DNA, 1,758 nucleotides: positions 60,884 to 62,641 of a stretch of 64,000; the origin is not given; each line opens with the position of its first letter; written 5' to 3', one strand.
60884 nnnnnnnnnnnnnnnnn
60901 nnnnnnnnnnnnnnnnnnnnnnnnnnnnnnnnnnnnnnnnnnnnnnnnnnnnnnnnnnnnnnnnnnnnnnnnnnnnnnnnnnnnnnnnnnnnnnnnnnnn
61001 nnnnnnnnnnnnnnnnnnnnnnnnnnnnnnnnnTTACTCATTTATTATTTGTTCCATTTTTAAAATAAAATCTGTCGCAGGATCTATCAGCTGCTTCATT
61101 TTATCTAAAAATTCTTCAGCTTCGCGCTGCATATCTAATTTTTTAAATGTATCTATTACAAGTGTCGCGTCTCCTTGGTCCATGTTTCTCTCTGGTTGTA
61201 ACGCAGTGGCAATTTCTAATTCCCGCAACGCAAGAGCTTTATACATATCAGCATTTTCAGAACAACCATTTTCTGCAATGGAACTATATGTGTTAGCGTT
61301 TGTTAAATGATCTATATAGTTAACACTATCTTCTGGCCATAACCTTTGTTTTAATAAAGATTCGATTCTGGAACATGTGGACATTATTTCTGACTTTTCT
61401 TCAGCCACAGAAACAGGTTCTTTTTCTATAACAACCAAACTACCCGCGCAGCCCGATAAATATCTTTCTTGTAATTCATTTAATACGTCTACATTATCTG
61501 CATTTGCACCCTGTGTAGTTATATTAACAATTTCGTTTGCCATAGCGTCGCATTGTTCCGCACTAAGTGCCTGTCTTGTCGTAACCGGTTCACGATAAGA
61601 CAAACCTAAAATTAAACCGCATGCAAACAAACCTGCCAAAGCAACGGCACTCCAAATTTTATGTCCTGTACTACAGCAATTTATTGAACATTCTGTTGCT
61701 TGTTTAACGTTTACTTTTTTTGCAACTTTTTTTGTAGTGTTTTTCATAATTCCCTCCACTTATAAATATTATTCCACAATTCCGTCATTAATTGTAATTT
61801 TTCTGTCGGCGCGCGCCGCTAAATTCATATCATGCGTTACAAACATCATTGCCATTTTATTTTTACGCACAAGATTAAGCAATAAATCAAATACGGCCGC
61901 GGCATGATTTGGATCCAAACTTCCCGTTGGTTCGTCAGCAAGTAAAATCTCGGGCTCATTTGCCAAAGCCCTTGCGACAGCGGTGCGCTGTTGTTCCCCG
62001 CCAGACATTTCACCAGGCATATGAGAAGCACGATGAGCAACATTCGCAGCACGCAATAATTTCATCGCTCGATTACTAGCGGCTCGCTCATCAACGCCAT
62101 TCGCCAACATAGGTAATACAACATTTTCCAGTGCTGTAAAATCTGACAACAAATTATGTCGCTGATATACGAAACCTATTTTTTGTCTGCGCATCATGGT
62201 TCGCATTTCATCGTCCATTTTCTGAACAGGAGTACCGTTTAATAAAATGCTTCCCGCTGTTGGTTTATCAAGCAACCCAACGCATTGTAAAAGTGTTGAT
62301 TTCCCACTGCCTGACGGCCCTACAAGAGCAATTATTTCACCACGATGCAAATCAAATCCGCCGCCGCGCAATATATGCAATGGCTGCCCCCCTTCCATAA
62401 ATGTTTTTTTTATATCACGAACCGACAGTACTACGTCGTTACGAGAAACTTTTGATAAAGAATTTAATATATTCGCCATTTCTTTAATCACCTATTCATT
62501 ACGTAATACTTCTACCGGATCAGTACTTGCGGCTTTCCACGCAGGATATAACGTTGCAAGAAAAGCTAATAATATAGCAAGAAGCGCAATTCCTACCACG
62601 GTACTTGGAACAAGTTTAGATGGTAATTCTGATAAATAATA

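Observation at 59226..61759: tRNA-adjacent four-gene cluster encoding two pairs of paralogous Cys-rich envelope proteins with an undescribed six-cysteine module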

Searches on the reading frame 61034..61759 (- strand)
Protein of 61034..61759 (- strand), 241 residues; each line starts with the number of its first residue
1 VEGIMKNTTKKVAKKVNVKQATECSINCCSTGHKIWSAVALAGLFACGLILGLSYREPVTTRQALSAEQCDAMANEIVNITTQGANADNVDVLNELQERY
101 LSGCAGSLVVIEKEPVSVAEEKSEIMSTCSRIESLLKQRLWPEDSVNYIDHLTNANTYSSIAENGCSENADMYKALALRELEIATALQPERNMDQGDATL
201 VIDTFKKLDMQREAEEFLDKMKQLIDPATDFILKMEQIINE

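Call 6: search_protein_families(library=pfam, proteins=[window:61034-61759:-], max_evalue=10)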
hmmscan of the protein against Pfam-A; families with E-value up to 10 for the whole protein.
window:61034-61759:- (241 aa): 0 families

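Call 7: search_protein_families(library=ncbifam, proteins=[window:61034-61759:-], max_evalue=10)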
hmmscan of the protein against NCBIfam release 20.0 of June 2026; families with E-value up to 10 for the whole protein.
window:61034-61759:- (241 aa): 0 families

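Call 15: find_homologous_proteins(query=window:61034-61759:-, max_evalue=0.01)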
Query window:61034-61759:- (241 aa): 63 proteins with E <= 0.01 among 507 candidates.
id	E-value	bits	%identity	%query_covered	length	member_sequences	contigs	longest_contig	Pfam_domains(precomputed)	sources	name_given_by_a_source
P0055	6.3e-182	619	93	88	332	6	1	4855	-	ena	-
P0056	2.0e-107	376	76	93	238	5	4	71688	-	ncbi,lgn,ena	-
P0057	7.1e-105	368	72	98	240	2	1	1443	-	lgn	-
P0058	6.0e-104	365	70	98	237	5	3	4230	-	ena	-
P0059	9.8e-103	361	72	90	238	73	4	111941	-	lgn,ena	-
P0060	1.4e-102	360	72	92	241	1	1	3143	-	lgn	-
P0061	1.7e-102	360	72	93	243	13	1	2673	-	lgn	-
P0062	2.4e-102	359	70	98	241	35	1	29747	-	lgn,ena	-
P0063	4.2e-97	342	67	98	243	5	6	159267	-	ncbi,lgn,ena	-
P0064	7.8e-97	341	66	96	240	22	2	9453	-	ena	-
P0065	8.4e-97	341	66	96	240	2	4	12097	-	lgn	-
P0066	8.6e-97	341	66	96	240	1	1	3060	-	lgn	-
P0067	1.2e-96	341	65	100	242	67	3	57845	-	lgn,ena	-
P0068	3.9e-96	339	68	90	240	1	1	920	-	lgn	-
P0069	1.5e-95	337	67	100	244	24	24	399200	-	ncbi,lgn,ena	-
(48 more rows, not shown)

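Call 31: predict_structure(alignment_id=A2)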
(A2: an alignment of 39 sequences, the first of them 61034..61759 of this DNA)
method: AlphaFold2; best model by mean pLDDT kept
length: 241 residues; sequences in the alignment: 39
mean_pLDDT: 73.3   pTM: 0.47
mean pLDDT of the five models: 73.3, 72.3, 71.2, 69.1, 67.7
residues with pLDDT >= 90: 80; 70-90: 65; 50-70: 46; < 50: 50
segments of 3 or more residues with pLDDT < 50: 1-27, 55-62, 107-120
pLDDT, mean of each block of 10 residues (from residue 1): 39 36 45 58 64 50 62 78 71 76 55 43 75 95 97 98 95 98 95 90 95 89 72 81 72
secondary structure, 60 per line:
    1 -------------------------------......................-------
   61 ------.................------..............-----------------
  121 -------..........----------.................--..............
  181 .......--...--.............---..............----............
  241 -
elements in order: H32-53 H67-83 H90-103 H128-137 H148-164 H167-187 H195-207 H211-224 H229-240

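Call 56: search_solved_structures(query=A2, max_evalue=10)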
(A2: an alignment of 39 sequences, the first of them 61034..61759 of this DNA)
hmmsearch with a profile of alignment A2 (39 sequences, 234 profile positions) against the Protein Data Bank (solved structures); distinct sequences matched with E-value up to 10: 2.
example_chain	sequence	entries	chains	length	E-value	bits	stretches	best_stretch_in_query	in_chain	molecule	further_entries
3qml_C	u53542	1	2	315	0.11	15.3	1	102-178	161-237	Nucleotide exchange factor SIL1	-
2fw2_A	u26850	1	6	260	0.88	12.4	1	11-70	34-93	Testis-specific chromodomain protein Y 2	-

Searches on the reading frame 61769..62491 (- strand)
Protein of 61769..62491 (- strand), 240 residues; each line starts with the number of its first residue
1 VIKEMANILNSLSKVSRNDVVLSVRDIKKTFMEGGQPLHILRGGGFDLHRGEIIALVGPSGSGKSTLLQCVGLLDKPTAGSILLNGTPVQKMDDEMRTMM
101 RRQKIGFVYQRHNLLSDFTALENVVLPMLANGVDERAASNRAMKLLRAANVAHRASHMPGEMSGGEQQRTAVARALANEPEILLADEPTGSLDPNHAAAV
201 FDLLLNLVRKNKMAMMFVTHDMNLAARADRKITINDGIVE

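Call 23: search_protein_families(library=ncbifam, proteins=[window:61769-62491:-], max_evalue=0.00001)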
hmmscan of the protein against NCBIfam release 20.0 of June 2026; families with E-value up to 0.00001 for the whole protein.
window:61769-62491:- (240 aa): 184 families (the best 25 are shown)
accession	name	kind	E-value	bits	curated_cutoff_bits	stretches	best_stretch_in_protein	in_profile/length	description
TIGR02211.1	LolD_lipo_ex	equivalog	5.9e-75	251.6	307.75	1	21-238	1-218/221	lipoprotein-releasing ABC transporter ATP-binding protein LolD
NF008639.0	PRK11629.1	equivalog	3.7e-68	229.4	360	1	18-238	3-223/234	lipoprotein-releasing ABC transporter ATP-binding protein LolD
NF007879.0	PRK10584.1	equivalog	1.3e-60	205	336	1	20-238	5-223/228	putative ABC transporter ATP-binding protein YbbA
NF007826.0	PRK10535.1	equivalog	1.6e-55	188.6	966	1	21-238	4-220/648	macrolide ABC transporter ATP-binding protein/permease MacB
TIGR02673.1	FtsE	equivalog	5.4e-54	183.1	264.85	1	25-236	5-212/214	cell division ATP-binding protein FtsE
TIGR03608.1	L_ocin_972_ABC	subfamily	1.6e-52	178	254.85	1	26-234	3-206/206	putative bacteriocin export ABC transporter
TIGR02982.1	heterocyst_DevA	subfamily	2.3e-51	174.5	295.8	1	21-239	1-219/220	ABC exporter ATP-binding subunit, DevA family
NF038007.1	ABC_ATP_DarD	equivalog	5.3e-50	169.9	375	1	23-237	3-216/218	darobactin export ABC transporter ATP-binding protein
TIGR02315.1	ABC_phnC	equivalog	2.7e-48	164.5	266.1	1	22-238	2-223/243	phosphonate ABC transporter ATP-binding protein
NF007027.0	PRK09493.1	equivalog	5.5e-48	163.4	379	1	38-237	14-212/240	glutamine ABC transporter ATP-binding protein GlnQ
TIGR03005.1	ectoine_ehuA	equivalog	1.5e-46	158.7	345.4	1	36-235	11-221/252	ectoine/hydroxyectoine ABC transporter ATP-binding protein EhuA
NF008428.0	PRK11264.1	equivalog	7.5e-46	156.4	406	1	22-238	4-221/250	L-cystine ABC transporter ATP-binding protein TcyN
TIGR01186.1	proV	subfamily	8.3e-46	156.7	326.6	1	46-237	14-206/363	betaine/proline/choline family ABC transporter ATP-binding protein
TIGR02314.1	ABC_MetN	equivalog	1.5e-45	155.7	499.7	1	23-234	3-213/343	methionine ABC transporter ATP-binding protein MetN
NF007908.0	PRK10619.1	equivalog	2.6e-40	138.3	466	1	21-231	5-221/257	histidine ABC transporter ATP-binding protein HisP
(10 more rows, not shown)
